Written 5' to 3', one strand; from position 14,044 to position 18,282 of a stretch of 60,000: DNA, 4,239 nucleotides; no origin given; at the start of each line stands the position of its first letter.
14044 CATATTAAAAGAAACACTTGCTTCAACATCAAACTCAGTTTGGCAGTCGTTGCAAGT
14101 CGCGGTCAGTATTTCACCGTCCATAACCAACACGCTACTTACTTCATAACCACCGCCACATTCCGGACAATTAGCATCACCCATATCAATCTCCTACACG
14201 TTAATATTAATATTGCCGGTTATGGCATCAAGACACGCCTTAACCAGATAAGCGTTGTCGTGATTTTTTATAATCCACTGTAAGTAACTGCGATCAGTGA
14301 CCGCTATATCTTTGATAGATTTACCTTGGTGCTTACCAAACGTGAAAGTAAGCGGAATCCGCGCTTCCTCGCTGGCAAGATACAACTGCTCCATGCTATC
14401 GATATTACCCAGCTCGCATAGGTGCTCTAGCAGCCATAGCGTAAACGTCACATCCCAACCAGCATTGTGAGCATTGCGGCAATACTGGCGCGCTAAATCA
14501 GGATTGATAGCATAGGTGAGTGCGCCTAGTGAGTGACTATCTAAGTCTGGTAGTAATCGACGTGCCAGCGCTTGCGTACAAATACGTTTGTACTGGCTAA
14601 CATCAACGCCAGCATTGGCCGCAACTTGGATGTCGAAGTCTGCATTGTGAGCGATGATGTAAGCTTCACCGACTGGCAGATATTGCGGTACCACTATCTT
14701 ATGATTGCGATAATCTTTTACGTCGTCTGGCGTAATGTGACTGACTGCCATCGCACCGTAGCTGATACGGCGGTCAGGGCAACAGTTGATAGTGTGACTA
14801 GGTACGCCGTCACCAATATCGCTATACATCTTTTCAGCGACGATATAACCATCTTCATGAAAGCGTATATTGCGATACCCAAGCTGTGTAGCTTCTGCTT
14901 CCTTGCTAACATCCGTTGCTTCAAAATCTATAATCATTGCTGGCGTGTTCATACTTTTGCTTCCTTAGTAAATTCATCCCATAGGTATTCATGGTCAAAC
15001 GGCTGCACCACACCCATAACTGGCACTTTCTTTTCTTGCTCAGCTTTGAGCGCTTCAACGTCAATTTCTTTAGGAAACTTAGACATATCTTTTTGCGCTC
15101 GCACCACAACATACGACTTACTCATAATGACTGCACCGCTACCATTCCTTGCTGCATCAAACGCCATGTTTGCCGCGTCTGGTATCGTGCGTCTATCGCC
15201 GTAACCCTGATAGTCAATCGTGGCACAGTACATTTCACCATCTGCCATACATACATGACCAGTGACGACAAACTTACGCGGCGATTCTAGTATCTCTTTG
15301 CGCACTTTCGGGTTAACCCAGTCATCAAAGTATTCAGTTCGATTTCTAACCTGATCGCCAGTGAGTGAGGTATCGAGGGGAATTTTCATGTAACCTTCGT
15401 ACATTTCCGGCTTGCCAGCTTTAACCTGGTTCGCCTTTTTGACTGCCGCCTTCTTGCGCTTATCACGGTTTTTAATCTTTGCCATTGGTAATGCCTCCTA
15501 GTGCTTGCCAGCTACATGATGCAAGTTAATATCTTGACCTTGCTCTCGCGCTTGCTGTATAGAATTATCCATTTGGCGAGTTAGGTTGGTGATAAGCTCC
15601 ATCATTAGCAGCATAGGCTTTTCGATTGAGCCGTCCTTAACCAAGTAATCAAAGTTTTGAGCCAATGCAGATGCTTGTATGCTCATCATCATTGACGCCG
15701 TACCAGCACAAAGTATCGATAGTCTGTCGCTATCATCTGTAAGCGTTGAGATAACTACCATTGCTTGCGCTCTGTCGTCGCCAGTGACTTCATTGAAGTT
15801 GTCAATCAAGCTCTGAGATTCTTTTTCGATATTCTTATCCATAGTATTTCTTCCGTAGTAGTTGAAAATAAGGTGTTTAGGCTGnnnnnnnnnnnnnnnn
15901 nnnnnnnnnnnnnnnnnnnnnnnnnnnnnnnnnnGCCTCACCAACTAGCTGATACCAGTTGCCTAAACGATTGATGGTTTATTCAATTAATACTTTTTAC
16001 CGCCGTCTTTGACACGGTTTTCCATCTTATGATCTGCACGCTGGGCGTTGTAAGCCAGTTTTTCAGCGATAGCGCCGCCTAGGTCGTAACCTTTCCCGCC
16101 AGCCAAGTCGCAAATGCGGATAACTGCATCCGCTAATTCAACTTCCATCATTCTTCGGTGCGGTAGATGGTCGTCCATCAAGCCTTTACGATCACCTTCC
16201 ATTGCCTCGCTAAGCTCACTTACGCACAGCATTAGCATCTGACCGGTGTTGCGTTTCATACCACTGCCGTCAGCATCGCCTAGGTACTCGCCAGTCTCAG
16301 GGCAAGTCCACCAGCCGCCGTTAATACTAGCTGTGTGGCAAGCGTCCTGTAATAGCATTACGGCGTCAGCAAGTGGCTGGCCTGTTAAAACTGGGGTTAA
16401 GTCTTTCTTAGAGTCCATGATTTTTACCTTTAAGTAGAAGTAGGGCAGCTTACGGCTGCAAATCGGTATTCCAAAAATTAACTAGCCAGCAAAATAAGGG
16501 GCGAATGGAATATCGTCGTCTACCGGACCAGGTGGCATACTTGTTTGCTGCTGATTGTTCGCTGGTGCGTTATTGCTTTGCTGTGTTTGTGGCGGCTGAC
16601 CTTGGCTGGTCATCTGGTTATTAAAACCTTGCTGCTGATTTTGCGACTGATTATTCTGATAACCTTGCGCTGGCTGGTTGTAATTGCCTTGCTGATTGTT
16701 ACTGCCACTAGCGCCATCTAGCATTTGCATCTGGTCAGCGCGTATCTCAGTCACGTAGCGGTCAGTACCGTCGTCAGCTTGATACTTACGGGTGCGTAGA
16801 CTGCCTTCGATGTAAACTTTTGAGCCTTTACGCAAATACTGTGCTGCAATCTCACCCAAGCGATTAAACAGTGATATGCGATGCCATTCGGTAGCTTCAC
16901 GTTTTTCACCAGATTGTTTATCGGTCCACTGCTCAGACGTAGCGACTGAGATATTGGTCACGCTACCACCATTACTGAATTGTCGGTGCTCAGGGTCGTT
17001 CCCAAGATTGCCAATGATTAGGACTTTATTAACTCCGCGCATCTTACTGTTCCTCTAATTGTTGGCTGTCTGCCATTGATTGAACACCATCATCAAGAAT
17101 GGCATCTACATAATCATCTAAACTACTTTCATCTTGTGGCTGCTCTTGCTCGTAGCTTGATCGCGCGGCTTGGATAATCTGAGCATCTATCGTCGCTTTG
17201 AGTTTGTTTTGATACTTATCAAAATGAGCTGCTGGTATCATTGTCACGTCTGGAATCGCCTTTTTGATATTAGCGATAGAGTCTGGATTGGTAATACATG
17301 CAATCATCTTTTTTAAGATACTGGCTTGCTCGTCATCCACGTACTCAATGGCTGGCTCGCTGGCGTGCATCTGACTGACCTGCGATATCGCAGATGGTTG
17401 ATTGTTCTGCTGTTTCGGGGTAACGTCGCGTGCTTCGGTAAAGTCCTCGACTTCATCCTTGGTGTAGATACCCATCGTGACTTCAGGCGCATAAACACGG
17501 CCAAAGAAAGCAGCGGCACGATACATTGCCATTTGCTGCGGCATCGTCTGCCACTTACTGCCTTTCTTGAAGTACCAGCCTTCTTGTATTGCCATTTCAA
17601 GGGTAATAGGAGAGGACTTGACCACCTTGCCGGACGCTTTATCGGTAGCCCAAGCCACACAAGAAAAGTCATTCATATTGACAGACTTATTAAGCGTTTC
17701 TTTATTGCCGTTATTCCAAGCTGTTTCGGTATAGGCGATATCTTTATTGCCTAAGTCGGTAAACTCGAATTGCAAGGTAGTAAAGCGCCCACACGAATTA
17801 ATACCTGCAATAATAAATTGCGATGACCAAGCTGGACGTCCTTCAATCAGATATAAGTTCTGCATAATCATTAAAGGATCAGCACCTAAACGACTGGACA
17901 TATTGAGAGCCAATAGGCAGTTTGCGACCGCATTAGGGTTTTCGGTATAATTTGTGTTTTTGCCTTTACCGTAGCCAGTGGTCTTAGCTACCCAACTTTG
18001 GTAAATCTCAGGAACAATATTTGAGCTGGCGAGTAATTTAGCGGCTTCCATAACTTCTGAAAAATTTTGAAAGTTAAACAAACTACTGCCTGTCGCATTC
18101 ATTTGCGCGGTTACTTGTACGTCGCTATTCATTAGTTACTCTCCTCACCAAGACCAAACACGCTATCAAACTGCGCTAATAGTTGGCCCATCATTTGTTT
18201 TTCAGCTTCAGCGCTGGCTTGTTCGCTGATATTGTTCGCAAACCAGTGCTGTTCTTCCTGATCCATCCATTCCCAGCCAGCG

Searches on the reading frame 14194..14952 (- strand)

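Call 58: search_protein_families(library=pfam, proteins=[window:14194-14952:-], max_evalue=0.01)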
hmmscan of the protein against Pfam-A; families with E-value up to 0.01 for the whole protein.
window:14194-14952:- (252 aa): 3 families
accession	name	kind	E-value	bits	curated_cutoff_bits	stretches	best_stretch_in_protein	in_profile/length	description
PF20600.3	ExoX-like_C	-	5.6e-11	42.1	26.5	1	203-231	1-29/30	Exodeoxyribonuclease X-like C-terminal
PF00929.31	RNase_T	-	3.1e-05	25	24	1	7-168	2-157/164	Exonuclease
PF21762.3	DEDDh_C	-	0.00073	20.2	27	1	96-175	107-185/188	DNA polymerase III subunit epsilon-like, C-terminal domain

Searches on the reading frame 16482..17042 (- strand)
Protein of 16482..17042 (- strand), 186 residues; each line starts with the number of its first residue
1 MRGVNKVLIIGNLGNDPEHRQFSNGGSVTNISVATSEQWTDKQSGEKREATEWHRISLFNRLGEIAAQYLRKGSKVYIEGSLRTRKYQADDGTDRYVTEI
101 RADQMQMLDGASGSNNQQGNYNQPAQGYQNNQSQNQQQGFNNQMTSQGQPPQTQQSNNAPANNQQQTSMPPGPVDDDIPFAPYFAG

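Call 58: search_protein_families(library=pfam, proteins=[window:16482-17042:-], max_evalue=0.01)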
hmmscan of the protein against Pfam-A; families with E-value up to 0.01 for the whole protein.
window:16482-17042:- (186 aa): 1 family
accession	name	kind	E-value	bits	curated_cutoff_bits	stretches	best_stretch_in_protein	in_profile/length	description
PF00436.31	SSB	-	5.1e-37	126.5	26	1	4-108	1-104/104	Single-strand binding protein family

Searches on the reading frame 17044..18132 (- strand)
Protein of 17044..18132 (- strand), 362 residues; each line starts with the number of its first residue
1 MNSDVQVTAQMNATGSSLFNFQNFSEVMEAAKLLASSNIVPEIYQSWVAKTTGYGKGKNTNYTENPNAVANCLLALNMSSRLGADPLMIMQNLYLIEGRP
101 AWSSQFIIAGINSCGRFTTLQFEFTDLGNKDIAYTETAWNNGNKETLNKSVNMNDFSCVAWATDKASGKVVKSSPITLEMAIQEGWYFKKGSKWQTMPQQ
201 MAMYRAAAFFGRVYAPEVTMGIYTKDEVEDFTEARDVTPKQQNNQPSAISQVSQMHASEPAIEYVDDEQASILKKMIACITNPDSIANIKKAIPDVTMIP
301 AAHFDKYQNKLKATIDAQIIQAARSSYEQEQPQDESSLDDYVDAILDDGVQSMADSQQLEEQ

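Call 58: search_protein_families(library=pfam, proteins=[window:17044-18132:-], max_evalue=0.01)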
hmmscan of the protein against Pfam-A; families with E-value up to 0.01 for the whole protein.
window:17044-18132:- (362 aa): 1 family
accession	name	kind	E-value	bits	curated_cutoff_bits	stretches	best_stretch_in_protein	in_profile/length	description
PF03837.19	RecT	-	8.6e-06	25.9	24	1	158-239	114-198/198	RecT family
